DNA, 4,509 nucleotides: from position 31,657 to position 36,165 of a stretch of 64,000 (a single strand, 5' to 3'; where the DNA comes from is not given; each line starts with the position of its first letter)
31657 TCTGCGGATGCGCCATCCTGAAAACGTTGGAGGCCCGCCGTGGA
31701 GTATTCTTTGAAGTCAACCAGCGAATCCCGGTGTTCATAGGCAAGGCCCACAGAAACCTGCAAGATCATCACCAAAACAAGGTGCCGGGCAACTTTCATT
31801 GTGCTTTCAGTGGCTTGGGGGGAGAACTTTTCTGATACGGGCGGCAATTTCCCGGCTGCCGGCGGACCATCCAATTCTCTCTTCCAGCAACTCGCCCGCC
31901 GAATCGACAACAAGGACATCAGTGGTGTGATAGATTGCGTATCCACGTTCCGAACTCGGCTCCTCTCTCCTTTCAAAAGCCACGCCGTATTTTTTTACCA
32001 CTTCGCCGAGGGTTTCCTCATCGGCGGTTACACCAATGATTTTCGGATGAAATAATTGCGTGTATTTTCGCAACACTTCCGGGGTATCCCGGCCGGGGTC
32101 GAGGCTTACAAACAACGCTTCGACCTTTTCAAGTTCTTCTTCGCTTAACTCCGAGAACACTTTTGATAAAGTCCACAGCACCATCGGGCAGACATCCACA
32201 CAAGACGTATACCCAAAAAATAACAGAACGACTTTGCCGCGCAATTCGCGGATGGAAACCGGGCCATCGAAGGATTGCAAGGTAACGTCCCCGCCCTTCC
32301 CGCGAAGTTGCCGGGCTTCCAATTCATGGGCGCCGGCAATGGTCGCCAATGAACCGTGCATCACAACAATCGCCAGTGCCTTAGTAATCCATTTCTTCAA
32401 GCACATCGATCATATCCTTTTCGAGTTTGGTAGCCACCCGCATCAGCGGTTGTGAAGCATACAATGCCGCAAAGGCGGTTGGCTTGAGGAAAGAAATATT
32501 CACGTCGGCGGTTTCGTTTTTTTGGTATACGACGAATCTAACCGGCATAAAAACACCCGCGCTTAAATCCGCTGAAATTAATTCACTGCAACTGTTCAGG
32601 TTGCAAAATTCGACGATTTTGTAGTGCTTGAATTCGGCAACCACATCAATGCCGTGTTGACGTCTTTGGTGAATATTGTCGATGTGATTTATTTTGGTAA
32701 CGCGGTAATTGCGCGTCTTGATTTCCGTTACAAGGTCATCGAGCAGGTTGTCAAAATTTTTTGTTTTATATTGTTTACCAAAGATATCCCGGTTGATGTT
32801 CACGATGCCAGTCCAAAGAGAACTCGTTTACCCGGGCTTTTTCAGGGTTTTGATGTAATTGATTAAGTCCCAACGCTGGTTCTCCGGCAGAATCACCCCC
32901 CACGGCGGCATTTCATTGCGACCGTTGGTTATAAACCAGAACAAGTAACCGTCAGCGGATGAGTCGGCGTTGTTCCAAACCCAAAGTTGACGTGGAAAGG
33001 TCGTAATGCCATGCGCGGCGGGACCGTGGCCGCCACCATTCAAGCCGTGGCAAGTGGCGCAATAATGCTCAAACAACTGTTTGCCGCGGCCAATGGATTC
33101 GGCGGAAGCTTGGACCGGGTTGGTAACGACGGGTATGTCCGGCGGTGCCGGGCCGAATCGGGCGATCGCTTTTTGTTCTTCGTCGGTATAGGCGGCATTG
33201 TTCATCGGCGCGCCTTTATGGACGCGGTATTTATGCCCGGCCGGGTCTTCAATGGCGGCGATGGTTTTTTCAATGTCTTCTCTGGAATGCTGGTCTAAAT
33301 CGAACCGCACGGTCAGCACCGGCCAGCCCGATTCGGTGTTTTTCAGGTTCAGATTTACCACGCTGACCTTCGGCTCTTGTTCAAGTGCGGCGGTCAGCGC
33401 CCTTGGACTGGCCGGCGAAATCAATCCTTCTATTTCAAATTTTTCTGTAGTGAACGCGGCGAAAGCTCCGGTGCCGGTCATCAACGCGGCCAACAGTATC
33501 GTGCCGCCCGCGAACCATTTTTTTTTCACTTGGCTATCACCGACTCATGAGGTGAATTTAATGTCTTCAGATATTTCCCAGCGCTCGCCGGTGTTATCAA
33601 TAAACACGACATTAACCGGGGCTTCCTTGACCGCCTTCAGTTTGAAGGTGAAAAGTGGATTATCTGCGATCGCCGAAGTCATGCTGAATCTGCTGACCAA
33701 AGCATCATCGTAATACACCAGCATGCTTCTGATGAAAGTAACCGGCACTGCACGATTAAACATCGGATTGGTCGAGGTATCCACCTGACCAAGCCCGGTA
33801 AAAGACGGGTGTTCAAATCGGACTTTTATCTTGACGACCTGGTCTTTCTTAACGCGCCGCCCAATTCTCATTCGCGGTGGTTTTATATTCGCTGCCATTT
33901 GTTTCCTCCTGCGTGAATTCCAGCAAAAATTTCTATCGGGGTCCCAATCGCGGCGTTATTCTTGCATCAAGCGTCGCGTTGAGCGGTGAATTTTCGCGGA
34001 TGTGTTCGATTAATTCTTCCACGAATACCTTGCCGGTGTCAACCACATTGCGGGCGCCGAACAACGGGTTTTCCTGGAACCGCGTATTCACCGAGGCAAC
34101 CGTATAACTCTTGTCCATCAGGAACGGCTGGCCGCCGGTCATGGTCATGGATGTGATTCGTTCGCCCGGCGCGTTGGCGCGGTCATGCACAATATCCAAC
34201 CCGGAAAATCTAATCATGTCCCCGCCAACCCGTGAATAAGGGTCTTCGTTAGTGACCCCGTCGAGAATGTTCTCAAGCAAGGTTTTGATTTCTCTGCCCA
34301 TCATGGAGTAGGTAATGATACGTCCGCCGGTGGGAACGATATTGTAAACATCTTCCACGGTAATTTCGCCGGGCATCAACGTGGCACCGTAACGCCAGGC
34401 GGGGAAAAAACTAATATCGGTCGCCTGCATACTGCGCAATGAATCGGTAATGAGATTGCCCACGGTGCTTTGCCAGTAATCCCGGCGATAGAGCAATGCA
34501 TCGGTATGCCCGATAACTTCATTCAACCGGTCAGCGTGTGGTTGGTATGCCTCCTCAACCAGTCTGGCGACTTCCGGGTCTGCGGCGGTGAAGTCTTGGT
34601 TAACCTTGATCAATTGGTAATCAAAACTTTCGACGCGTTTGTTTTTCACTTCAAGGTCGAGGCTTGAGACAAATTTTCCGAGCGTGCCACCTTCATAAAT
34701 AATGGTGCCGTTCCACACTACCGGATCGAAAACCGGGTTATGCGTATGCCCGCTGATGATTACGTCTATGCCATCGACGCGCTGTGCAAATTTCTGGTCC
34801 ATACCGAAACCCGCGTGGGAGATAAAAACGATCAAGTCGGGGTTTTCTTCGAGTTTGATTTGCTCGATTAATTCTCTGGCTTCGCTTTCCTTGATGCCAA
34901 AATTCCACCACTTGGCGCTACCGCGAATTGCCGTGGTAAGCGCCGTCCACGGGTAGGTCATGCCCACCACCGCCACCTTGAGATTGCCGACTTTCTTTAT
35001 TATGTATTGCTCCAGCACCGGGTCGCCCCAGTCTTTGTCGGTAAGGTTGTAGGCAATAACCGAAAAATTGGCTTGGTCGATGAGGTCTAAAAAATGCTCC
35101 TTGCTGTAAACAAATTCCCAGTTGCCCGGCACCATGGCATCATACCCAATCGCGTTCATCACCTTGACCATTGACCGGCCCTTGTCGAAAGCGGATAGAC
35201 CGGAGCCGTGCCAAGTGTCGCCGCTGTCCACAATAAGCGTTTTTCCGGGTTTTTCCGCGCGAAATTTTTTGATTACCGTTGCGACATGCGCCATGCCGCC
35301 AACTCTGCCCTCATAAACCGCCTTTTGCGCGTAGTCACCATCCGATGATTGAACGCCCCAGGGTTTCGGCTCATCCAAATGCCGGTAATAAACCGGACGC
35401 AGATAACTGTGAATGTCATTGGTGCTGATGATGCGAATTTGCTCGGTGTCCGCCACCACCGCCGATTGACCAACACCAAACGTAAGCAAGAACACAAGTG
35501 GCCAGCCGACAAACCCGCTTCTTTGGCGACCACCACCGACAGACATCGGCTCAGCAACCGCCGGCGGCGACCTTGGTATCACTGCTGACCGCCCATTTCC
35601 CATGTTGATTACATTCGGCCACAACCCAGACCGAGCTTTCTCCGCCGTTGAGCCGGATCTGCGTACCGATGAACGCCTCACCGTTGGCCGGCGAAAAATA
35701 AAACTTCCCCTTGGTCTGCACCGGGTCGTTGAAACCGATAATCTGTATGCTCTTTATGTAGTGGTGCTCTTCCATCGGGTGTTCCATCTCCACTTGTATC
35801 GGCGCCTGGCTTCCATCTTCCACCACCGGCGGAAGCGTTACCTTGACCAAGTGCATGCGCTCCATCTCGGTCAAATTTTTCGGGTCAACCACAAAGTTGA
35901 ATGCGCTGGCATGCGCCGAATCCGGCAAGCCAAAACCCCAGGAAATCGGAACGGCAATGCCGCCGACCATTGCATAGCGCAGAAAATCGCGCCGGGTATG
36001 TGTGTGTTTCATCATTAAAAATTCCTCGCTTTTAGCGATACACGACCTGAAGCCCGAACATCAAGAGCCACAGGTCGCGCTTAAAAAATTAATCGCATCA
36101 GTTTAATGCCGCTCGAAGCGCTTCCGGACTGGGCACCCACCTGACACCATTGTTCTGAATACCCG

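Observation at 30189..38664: Non-canonical Sox-like cluster: soxY and soxZ separated by a SoxB-like gene and linked to a His-rich beta-propeller, SCO1, DUF302, cytochrome c, YeeE and a secreted thioredoxin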

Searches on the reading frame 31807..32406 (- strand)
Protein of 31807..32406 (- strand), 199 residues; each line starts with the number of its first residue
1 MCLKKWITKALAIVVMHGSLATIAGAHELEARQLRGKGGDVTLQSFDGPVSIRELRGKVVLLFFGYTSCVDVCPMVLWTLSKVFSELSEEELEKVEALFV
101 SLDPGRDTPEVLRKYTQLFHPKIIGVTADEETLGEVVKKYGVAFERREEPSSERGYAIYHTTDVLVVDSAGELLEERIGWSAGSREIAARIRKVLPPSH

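Call 3: search_protein_families(library=pfam, proteins=[window:31807-32406:-], max_evalue=0.01)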
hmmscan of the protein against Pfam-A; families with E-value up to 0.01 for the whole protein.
window:31807-32406:- (199 aa): 3 families
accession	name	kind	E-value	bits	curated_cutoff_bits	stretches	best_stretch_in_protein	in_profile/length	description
PF02630.20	SCO1-SenC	-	2.7e-34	118.4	22.8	1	47-172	11-133/134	SCO1/SenC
PF00578.27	AhpC-TSA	-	2.3e-05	24.8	26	1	40-165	7-113/124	AhpC/TSA family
PF13905.12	Thioredoxin_8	-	0.00028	21.6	27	1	57-142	1-79/94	Thioredoxin-like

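Call 4: search_protein_families(library=ncbifam, proteins=[window:31807-32406:-], max_evalue=0.01)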
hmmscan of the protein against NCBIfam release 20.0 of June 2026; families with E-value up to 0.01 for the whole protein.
window:31807-32406:- (199 aa): 0 families

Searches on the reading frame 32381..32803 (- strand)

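Call 3: search_protein_families(library=pfam, proteins=[window:32381-32803:-], max_evalue=0.01)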
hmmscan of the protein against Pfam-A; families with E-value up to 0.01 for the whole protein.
window:32381-32803:- (140 aa): 1 family
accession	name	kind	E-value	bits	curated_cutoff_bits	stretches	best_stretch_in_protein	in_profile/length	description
PF03625.19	DUF302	-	8.6e-10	38.8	23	1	55-108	12-63/63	Domain of unknown function DUF302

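Call 4: search_protein_families(library=ncbifam, proteins=[window:32381-32803:-], max_evalue=0.01)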
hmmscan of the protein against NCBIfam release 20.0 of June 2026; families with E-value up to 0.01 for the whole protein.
window:32381-32803:- (140 aa): 0 families

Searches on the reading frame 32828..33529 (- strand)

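Call 3: search_protein_families(library=pfam, proteins=[window:32828-33529:-], max_evalue=0.01)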
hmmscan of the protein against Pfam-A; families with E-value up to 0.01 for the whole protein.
window:32828-33529:- (233 aa): 2 families
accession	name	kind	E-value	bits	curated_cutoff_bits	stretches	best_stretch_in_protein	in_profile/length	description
PF13442.11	Cytochrome_CBB3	-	1.4e-15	57.8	27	1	147-226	4-68/68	Cytochrome C oxidase, cbb3-type, subunit III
PF00034.26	Cytochrom_C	-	6.9e-14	53.4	21.3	1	148-230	3-90/90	Cytochrome c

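Call 4: search_protein_families(library=ncbifam, proteins=[window:32828-33529:-], max_evalue=0.01)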
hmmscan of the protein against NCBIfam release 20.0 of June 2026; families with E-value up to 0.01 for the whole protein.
window:32828-33529:- (233 aa): 11 families
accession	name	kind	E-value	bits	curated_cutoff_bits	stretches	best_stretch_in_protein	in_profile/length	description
NF011054.0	PRK14486.1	equivalog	7.3e-10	38.8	447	1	135-230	204-291/294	putative bifunctional cbb3-type cytochrome c oxidase subunit II/cytochrome c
NF033864.1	cytochrome579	equivalog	4.6e-09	36.3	280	1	137-208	40-113/179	cytochrome 579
TIGR00782.1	ccoP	equivalog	2.8e-08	33.4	179.95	1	138-229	195-281/285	cytochrome-c oxidase, cbb3-type subunit III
NF050122.1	bc1_QcrC_actin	exception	4.5e-06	26.1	200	1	140-174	35-71/253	cytochrome bc1 complex diheme cytochrome c subunit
TIGR04494.1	c550_PedF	equivalog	1.2e-05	25.2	122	1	136-230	40-131/133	cytochrome c-550 PedF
NF045930.1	Cytc6PetJCyano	equivalog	2.2e-05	24.4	135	1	136-226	18-102/110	cytochrome c6 PetJ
NF040606.1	CytoC_perox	subfamily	0.0029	16.9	150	0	143-163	295-315/524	di-heme-cytochrome C peroxidase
NF045774.1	cytochro_C551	exception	0.0032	17.4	118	0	143-172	36-66/110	cytochrome c551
TIGR03872.1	cytochrome_MoxG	equivalog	0.0061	16.7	147.8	1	136-173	34-72/133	cytochrome c(L), periplasmic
TIGR03045.1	PS_II_C550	equivalog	0.0067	16.1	177.75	0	139-162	44-67/159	photosystem II cytochrome c-550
NF045773.1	cytochro_C550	exception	0.0078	16.2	125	0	147-177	50-81/118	cytochrome c550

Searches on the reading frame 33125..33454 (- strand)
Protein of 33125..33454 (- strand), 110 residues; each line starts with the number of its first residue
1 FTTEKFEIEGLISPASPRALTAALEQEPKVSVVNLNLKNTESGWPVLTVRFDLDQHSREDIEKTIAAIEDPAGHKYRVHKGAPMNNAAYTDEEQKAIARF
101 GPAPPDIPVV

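Call 93: search_solved_structures(query=window:33125-33454:-, max_evalue=10)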
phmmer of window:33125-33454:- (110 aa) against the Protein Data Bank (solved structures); distinct sequences matched with E-value up to 10: 3.
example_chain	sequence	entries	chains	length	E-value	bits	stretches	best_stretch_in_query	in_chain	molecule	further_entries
4ir0_A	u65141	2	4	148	0.28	14.9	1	58-97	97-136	Metallothiol transferase FosB 2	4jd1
5f6q_A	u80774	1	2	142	0.32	14.7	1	58-97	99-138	Metallothiol transferase FosB 2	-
8frf_A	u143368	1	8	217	1.1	13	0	18-68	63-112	RBL7_C2_3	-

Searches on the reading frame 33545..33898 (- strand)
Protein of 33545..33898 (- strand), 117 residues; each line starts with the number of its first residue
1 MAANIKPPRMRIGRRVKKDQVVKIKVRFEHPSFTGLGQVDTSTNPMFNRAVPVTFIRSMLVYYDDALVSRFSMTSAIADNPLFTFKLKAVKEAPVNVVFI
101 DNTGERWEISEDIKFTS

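Call 3: search_protein_families(library=pfam, proteins=[window:33545-33898:-], max_evalue=0.01)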
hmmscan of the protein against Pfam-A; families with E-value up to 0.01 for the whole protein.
window:33545-33898:- (117 aa): 1 family
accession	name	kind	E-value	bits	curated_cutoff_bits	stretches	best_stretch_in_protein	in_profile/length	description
PF08770.17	SoxZ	-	1.5e-15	57.1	25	1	14-109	4-95/98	Sulphur oxidation protein SoxZ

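Call 4: search_protein_families(library=ncbifam, proteins=[window:33545-33898:-], max_evalue=0.01)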
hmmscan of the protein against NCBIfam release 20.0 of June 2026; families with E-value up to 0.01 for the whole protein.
window:33545-33898:- (117 aa): 2 families
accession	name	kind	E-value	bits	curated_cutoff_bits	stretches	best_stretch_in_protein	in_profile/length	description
TIGR04490.1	SoxZ_true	equivalog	3.7e-14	52.4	76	1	14-111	3-96/98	thiosulfate oxidation carrier complex protein SoxZ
TIGR04557.1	fuse_rel_SoxYZ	equivalog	4.3e-13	49.1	140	1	11-108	135-226/226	quinoprotein dehydrogenase-associated SoxYZ-like carrier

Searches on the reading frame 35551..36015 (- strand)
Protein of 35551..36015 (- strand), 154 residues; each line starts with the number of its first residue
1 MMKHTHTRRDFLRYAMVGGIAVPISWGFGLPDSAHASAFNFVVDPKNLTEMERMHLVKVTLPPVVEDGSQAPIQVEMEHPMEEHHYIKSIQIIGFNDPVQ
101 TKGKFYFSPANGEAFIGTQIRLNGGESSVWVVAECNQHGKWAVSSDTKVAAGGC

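Call 3: search_protein_families(library=pfam, proteins=[window:35551-36015:-], max_evalue=0.01)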
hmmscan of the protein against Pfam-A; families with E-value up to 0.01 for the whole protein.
window:35551-36015:- (154 aa): 2 families
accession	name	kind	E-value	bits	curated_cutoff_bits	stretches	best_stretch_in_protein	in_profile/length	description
PF13501.12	SoxY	-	1.5e-17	64.3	28.4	1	52-154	12-112/112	Sulfur oxidation protein SoxY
PF01880.24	Desulfoferrodox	-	1.6e-08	35.4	22.2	1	50-142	4-96/98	Desulfoferrodoxin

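Call 4: search_protein_families(library=ncbifam, proteins=[window:35551-36015:-], max_evalue=0.01)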
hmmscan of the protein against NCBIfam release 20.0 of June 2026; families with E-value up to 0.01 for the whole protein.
window:35551-36015:- (154 aa): 5 families
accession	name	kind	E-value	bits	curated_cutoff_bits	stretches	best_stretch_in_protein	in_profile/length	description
TIGR04487.1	SoxY_para_1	exception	4.5e-16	59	172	1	53-154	44-144/146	SoxY-related AACIE arm protein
TIGR04557.1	fuse_rel_SoxYZ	equivalog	7.2e-15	54.9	140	1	53-154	17-114/226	quinoprotein dehydrogenase-associated SoxYZ-like carrier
TIGR04488.1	SoxY_true_GGCGG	equivalog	1.6e-13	51.3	125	1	8-154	2-147/149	thiosulfate oxidation carrier protein SoxY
TIGR00332.1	neela_ferrous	domain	5e-06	26.8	61.9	1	63-143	12-100/107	desulfoferrodoxin ferrous iron-binding domain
TIGR00320.1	dfx_rbo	equivalog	3.9e-05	23.8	146.9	1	45-142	33-123/125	desulfoferrodoxin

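Call 44: search_solved_structures(query=window:35551-36015:-, max_evalue=1, show_alignments=5)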
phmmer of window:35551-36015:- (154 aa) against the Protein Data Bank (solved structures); distinct sequences matched with E-value up to 1: 11.
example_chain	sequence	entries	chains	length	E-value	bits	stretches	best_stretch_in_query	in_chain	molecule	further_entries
4uwq_B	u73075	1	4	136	1.4e-06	31.4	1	46-154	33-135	SOXY PROTEIN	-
4brj_A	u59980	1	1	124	0.0027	20.7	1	53-149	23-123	DESULFOFERRODOXIN, FERROUS IRON-BINDING REGION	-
4bk8_A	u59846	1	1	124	0.0031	20.5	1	53-149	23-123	DESULFOFERRODOXIN, FERROUS IRON-BINDING REGION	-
4brv_A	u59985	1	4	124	0.0041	20.1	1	54-149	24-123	DESULFOFERRODOXIN, FERROUS IRON-BINDING REGION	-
2ji2_A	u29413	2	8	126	0.083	15.9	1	62-142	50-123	Desulfoferrodoxin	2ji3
1vzg_A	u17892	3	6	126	0.13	15.2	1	58-109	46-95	DESULFOFERRODOXIN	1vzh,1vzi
2ox5_Y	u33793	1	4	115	0.15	15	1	59-154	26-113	SoxY protein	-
2oxg_Y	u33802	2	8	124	0.17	14.8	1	59-154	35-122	SoxY protein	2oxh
2ji1_A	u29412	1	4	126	0.2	14.6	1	62-109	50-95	Desulfoferrodoxin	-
4d7p_A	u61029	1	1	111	0.31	14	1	76-142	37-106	SUPEROXIDE REDUCTASE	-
1dfx_A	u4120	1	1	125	0.33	13.9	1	67-142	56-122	DESULFOFERRODOXIN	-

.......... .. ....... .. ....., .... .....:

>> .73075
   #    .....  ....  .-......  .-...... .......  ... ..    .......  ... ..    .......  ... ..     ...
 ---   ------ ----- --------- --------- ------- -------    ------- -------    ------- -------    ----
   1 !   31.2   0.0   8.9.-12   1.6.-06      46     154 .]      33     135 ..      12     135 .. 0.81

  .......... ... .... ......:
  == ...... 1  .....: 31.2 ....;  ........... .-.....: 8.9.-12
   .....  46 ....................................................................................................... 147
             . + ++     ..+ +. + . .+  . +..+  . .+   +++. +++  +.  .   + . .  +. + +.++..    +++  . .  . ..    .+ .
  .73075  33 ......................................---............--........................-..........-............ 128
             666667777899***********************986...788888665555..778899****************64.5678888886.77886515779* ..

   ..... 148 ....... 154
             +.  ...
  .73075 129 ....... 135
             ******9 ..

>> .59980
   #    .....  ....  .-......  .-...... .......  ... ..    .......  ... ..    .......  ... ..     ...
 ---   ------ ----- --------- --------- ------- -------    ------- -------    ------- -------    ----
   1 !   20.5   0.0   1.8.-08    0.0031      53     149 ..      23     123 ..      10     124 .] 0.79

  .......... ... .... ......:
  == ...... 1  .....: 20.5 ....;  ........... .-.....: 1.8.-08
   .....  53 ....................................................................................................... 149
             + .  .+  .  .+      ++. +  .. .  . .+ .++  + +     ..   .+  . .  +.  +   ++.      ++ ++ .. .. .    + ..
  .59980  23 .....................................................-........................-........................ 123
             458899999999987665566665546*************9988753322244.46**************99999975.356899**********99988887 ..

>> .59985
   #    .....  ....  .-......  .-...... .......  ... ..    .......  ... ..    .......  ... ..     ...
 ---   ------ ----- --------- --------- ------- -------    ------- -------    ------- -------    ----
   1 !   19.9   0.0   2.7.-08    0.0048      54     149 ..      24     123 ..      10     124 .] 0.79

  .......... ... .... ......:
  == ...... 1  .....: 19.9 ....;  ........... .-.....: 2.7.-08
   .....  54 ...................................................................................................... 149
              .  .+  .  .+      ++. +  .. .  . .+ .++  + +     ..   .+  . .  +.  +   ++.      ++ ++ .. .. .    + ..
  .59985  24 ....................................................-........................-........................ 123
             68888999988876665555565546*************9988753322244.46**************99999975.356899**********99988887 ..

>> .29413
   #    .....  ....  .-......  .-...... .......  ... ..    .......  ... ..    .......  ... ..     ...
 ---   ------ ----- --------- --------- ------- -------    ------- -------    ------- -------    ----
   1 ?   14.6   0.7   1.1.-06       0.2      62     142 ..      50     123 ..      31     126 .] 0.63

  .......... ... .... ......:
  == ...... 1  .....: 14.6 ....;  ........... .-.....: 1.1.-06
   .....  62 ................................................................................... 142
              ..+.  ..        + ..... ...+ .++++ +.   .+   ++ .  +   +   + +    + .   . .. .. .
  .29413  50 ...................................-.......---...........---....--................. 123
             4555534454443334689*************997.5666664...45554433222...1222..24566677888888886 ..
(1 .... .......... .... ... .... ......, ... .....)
